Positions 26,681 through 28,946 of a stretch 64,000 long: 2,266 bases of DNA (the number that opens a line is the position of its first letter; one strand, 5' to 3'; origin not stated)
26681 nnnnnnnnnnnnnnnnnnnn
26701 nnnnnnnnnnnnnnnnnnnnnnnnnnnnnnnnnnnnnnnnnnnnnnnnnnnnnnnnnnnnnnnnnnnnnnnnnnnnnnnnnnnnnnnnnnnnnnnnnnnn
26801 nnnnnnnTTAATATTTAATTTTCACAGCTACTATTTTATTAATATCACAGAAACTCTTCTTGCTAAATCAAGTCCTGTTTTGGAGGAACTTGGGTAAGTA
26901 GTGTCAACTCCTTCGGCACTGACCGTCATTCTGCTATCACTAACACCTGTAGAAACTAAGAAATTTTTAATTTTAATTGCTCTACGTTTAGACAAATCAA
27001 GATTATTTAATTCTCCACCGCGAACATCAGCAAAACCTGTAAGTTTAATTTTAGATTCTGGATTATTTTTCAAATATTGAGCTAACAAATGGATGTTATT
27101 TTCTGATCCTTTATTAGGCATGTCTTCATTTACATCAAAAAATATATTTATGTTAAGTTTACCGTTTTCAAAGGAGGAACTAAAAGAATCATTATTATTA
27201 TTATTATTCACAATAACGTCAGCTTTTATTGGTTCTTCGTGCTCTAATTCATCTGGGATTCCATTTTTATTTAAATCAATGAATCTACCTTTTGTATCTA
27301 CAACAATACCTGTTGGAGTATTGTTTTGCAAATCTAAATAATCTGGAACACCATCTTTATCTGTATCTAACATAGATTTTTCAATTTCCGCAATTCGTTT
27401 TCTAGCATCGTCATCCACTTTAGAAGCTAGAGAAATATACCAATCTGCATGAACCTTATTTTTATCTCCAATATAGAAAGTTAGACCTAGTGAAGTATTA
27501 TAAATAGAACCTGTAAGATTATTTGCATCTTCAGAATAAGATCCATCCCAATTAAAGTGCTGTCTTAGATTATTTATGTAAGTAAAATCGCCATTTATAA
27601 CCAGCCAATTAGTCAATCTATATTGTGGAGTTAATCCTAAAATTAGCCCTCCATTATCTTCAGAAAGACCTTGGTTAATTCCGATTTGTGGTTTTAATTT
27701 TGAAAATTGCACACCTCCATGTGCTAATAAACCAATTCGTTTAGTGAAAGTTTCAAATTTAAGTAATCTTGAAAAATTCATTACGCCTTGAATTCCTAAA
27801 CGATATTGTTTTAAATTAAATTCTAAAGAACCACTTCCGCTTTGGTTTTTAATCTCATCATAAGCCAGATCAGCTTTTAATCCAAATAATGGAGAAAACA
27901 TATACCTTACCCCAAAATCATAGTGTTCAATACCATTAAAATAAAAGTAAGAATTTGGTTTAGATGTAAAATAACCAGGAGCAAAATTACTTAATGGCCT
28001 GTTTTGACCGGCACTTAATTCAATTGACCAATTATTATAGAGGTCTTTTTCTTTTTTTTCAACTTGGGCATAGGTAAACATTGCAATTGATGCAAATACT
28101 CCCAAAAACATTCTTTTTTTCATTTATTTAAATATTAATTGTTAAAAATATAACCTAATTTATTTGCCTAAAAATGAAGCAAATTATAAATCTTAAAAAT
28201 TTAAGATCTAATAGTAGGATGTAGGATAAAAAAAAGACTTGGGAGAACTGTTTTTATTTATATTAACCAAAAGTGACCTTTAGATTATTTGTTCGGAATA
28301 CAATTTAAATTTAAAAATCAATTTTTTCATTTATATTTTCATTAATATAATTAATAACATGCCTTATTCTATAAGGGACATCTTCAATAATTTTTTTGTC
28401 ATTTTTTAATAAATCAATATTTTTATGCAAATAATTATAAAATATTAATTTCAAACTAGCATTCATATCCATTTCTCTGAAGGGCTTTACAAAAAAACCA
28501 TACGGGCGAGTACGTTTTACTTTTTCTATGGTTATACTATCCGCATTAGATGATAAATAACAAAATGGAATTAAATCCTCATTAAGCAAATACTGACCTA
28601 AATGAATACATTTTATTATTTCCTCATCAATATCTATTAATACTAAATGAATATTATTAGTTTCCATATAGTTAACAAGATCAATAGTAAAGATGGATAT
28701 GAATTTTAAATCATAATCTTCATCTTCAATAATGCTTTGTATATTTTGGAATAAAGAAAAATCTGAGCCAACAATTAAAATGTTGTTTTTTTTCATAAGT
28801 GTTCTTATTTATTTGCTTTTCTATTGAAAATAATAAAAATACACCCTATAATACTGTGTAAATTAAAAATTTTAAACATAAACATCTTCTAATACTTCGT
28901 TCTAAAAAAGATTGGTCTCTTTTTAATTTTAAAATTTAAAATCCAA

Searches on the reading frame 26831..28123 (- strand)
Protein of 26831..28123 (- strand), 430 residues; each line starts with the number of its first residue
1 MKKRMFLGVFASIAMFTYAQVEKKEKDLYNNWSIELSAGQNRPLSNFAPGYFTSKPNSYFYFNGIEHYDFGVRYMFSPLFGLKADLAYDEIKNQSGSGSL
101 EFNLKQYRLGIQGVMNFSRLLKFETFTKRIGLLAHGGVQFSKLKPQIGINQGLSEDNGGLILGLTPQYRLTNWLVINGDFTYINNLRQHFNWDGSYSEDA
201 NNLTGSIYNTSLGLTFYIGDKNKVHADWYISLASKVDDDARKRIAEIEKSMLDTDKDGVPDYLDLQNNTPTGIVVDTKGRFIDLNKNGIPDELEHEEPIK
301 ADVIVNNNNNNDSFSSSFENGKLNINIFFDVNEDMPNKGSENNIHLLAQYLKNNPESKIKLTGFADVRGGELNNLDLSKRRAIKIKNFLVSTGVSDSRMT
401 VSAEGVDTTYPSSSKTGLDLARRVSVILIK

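Call 3: search_protein_families(library=pfam, proteins=[window:26831-28123:-], max_evalue=0.01)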
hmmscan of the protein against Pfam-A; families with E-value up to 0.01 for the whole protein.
window:26831-28123:- (430 aa): 2 families
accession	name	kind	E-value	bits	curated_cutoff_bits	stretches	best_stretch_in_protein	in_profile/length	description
PF00691.25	OmpA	-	2.2e-13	50.8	27.2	1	329-406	2-81/98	OmpA family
PF13505.12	OMP_b-brl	-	0.00028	21.6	28.7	1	57-216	36-175/175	Outer membrane protein beta-barrel domain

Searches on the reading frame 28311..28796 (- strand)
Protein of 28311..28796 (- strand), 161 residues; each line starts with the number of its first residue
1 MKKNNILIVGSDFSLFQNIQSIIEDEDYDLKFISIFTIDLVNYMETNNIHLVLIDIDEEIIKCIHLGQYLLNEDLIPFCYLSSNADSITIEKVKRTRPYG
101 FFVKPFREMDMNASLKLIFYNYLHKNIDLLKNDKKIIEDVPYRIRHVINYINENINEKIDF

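Call 3: search_protein_families(library=pfam, proteins=[window:28311-28796:-], max_evalue=0.01)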
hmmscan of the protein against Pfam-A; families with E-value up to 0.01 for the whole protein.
window:28311-28796:- (161 aa): 1 family
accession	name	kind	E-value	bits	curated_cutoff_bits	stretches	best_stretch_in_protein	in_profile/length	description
PF00072.30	Response_reg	-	3.3e-05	24.4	30.2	1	6-114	1-109/111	Response regulator receiver domain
